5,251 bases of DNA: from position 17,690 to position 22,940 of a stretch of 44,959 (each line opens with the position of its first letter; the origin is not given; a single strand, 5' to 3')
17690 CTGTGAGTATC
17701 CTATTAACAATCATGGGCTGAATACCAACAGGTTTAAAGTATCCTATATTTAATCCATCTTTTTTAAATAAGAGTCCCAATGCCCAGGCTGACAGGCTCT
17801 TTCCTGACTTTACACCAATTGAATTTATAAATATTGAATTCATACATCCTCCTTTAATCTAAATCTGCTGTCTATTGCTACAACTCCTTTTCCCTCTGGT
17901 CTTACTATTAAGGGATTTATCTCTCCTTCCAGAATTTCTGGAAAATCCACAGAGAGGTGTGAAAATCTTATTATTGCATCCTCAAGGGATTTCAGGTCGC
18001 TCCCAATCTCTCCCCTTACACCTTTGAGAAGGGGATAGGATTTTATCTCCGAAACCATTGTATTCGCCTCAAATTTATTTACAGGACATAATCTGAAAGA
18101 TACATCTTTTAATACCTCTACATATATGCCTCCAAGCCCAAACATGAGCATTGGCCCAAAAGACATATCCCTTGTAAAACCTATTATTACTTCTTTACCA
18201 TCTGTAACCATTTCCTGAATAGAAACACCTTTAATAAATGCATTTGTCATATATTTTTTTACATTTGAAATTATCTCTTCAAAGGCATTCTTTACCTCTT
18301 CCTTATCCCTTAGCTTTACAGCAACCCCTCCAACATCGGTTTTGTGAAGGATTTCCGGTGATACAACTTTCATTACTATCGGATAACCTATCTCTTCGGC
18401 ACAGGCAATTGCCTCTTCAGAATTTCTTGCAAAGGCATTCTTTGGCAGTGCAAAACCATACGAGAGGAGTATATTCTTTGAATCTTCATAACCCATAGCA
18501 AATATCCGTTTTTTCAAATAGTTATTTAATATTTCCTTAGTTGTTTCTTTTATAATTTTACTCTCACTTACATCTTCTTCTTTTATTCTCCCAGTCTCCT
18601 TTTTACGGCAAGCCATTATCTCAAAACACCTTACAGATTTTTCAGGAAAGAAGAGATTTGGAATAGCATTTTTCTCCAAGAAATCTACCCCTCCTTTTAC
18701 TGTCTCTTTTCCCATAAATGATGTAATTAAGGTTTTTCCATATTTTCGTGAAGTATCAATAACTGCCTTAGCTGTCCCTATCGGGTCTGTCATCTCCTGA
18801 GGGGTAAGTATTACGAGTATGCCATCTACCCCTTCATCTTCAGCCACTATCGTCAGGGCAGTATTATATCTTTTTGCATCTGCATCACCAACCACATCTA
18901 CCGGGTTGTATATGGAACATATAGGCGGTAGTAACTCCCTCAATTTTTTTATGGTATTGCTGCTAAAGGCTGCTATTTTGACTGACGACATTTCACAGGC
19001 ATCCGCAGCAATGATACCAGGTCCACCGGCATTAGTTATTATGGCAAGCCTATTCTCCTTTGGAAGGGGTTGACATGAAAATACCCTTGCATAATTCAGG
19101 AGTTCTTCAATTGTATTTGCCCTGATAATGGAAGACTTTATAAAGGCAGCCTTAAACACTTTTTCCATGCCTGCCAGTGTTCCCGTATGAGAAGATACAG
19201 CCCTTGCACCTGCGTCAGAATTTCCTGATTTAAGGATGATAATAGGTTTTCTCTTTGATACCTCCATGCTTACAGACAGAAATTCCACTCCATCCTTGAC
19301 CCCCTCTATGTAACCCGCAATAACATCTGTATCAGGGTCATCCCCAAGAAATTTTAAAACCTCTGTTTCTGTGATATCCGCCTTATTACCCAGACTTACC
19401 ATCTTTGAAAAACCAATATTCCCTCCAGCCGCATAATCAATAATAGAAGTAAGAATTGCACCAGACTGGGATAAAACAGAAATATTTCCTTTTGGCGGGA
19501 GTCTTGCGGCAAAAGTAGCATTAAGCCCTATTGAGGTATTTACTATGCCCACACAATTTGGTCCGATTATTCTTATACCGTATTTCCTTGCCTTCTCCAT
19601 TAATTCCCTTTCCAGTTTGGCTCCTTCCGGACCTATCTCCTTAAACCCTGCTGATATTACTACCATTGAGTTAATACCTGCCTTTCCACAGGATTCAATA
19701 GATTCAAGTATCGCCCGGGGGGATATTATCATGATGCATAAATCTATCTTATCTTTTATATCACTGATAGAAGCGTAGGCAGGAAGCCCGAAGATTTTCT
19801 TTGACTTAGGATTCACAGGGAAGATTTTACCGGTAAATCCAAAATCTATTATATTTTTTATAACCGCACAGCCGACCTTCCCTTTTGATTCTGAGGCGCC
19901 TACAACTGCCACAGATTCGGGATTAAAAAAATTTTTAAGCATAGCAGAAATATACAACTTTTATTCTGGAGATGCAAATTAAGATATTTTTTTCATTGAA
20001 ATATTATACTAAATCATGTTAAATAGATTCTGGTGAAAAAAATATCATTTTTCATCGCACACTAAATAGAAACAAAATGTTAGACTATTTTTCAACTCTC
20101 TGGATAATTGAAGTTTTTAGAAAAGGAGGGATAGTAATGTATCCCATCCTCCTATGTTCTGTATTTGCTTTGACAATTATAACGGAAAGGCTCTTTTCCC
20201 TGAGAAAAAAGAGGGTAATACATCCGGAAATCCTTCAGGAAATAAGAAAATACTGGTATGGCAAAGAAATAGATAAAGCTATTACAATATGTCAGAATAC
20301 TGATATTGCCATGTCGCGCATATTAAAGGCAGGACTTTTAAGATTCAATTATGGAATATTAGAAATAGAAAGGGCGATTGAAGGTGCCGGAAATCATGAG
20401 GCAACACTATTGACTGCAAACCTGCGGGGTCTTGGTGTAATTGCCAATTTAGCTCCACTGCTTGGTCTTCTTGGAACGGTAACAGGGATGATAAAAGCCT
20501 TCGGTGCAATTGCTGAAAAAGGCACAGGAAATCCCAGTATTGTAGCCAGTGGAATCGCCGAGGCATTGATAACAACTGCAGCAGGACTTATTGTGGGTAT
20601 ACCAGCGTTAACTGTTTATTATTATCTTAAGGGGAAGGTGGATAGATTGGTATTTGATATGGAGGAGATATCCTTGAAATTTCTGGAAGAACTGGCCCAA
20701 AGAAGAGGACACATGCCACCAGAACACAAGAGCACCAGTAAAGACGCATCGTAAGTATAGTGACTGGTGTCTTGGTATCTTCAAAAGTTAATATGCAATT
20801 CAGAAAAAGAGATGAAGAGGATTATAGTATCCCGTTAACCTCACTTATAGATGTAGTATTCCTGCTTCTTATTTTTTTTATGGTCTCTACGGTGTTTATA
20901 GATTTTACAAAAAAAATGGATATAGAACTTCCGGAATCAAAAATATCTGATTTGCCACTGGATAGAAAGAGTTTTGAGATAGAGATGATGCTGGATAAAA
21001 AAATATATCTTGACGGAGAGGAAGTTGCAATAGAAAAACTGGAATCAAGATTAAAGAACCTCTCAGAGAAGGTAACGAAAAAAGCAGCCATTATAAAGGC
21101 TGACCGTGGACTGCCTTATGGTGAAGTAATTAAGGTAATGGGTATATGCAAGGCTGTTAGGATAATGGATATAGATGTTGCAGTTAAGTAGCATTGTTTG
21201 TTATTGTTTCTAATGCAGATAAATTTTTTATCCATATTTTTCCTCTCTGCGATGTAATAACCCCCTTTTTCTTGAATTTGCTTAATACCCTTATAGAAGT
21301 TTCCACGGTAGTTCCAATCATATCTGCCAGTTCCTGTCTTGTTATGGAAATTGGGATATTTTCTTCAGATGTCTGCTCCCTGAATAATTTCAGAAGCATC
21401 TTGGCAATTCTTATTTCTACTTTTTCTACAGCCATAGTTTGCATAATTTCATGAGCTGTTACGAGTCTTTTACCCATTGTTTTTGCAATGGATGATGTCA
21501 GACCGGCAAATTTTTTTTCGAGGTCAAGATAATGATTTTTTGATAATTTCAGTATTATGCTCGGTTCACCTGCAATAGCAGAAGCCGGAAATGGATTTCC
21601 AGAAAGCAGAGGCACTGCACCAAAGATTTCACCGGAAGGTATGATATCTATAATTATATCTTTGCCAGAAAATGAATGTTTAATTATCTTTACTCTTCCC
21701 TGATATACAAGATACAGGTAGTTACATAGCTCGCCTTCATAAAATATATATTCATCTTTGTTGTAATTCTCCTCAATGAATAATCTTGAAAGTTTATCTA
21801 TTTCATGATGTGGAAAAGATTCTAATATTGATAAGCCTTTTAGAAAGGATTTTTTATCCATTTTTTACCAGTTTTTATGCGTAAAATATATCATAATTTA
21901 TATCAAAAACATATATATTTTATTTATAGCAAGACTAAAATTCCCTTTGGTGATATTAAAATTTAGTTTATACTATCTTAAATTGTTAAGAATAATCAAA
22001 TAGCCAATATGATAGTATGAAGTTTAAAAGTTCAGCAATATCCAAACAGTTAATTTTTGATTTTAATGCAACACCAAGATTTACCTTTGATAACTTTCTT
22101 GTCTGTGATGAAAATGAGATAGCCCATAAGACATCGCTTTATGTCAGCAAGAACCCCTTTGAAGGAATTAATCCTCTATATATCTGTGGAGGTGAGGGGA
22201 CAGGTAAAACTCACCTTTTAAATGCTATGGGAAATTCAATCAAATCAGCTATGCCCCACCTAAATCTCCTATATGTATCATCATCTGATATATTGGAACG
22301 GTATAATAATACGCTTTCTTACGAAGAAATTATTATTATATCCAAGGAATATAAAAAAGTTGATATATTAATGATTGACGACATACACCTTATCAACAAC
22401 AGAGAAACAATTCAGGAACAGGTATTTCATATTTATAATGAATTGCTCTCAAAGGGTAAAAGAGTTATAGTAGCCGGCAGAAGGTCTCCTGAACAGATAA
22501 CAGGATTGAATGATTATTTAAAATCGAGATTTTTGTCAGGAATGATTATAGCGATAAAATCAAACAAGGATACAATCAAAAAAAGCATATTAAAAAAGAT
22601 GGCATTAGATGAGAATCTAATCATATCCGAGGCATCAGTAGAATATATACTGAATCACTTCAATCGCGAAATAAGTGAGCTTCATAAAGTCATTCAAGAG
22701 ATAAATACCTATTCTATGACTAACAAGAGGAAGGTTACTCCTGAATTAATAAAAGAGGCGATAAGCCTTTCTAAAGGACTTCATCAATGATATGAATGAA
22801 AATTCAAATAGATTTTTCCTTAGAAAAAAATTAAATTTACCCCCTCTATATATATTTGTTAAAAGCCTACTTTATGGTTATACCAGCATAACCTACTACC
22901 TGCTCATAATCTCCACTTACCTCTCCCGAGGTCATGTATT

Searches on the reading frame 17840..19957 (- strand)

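Call 44: search_protein_families(library=pfam, proteins=[window:17840-19957:-], max_evalue=0.0001)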
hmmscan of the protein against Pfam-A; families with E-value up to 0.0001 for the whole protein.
window:17840-19957:- (705 aa): 5 families
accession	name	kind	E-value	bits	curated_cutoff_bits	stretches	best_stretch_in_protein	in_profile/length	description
PF13549.11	ATP-grasp_5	-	4.1e-76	255.6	27.6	1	491-701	13-221/221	ATP-grasp domain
PF13607.11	Succ_CoA_lig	-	2.1e-48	164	27.4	1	156-293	1-138/138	Succinyl-CoA ligase like flavodoxin domain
PF13380.12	CoA_binding_2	-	6.7e-23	81.8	22.8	1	15-140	2-115/116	CoA binding domain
PF02629.25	CoA_binding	-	1.9e-13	51.4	22.3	1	13-104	3-97/97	CoA binding domain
PF19045.5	Ligase_CoA_2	-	5.5e-09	36.7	23.7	1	305-435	2-137/162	Ligase-CoA domain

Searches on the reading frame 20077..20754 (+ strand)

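Call 44: search_protein_families(library=pfam, proteins=[window:20077-20754:+], max_evalue=0.0001)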
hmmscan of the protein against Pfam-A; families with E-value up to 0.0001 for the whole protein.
window:20077-20754:+ (225 aa): 1 family
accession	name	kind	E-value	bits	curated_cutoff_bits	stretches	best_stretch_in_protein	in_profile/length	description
PF01618.21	MotA_ExbB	-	4.5e-31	107.7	22.9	1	79-196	6-126/127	MotA/TolQ/ExbB proton channel family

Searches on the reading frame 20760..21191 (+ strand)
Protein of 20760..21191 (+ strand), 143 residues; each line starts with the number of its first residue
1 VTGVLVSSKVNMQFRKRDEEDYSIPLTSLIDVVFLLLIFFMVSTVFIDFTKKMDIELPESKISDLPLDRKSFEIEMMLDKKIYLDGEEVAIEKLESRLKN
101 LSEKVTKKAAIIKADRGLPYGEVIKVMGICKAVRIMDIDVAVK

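Call 44: search_protein_families(library=pfam, proteins=[window:20760-21191:+], max_evalue=0.0001)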
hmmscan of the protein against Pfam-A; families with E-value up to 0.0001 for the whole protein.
window:20760-21191:+ (143 aa): 1 family
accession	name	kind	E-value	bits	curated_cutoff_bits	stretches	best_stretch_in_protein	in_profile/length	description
PF02472.21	ExbD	-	3.9e-28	98.5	25.4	1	18-142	2-125/128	Biopolymer transport protein ExbD/TolR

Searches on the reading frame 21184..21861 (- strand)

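Call 44: search_protein_families(library=pfam, proteins=[window:21184-21861:-], max_evalue=0.0001)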
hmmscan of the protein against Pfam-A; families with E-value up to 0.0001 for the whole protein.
window:21184-21861:- (225 aa): 3 families
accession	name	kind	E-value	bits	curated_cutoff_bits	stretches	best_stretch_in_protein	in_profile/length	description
PF00027.35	cNMP_binding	-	1.7e-19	70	27.5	1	31-114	2-85/89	Cyclic nucleotide-binding domain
PF13545.12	HTH_Crp_2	-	4.1e-19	68.7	27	1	151-219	2-69/70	Crp-like helix-turn-helix domain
PF00325.26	Crp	-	2.9e-09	36.9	21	1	173-202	3-32/32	Bacterial regulatory proteins, crp family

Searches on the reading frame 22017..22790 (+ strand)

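Call 44: search_protein_families(library=pfam, proteins=[window:22017-22790:+], max_evalue=0.0001)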
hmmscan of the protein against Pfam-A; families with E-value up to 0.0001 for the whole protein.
window:22017-22790:+ (257 aa): 5 families
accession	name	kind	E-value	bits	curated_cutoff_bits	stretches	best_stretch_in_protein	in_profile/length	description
PF00308.24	Bac_DnaA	-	2.9e-45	154.8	23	1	20-178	3-161/162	Bacterial DnaA ATPAse domain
PF22688.2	Hda_lid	-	1.3e-09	38.4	27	1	186-248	2-64/65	Hda, lid domain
PF00004.35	AAA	-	1e-07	32.9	21.2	1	55-159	2-112/131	ATPase family associated with various cellular activities (AAA)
PF01695.23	IstB_IS21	-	2.2e-06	27.8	24.1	1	54-152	95-191/238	IstB-like ATP binding protein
PF13173.12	AAA_14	-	6.7e-05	23.3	27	0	53-171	4-114/129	AAA domain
